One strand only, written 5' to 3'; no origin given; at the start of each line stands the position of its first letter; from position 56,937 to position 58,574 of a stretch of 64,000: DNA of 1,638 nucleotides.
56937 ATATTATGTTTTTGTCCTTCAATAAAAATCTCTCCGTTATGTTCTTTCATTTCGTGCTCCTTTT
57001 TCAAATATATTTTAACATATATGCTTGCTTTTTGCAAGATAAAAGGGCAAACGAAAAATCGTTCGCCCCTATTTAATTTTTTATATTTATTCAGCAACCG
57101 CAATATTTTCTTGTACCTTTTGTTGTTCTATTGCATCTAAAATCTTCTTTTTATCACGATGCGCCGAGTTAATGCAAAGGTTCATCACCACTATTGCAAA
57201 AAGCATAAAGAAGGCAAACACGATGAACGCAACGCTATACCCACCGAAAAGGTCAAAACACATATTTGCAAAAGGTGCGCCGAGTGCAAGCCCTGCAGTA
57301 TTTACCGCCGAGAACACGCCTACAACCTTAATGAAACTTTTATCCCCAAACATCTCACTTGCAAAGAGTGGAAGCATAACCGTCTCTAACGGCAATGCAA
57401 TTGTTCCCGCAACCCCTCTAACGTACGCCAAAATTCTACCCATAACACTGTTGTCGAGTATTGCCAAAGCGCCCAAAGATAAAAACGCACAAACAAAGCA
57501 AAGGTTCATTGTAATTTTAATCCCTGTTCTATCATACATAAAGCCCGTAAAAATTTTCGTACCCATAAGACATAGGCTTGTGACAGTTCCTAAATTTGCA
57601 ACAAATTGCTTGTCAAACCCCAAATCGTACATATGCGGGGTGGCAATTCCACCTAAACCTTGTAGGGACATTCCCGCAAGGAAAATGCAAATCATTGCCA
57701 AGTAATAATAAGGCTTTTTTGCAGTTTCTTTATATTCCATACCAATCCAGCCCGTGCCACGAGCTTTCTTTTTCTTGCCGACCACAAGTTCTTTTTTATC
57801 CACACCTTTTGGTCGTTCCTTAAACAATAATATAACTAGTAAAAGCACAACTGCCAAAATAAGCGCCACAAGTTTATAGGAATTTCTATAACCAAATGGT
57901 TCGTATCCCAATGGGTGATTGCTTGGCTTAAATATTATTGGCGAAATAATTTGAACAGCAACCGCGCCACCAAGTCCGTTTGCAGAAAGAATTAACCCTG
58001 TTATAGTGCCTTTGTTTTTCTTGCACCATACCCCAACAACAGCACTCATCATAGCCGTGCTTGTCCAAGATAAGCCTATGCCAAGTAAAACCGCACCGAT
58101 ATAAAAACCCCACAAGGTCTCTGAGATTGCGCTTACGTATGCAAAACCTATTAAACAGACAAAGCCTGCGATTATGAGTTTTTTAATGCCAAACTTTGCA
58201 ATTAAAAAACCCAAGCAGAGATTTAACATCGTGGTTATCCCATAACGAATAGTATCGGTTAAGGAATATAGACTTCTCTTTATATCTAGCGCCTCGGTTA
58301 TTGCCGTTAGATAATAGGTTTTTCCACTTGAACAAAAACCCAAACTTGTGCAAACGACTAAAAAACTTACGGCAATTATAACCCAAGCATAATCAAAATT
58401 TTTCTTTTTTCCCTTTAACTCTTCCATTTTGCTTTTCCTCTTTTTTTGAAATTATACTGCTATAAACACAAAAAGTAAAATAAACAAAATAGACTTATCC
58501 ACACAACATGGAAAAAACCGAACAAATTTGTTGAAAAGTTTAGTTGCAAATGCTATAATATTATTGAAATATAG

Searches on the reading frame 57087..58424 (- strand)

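Call 78: search_protein_families(library=pfam, proteins=[window:57087-58424:-], max_evalue=0.001)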
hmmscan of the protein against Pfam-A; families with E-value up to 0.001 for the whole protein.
window:57087-58424:- (445 aa): 2 families
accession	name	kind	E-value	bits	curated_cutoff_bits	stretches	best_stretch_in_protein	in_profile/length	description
PF07690.21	MFS_1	-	2.5e-36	125.7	33.4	2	37-342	19-310/347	Major Facilitator Superfamily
PF12832.13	MFS_1_like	-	1e-05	25.2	25.2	1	186-395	161-367/373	MFS_1 like family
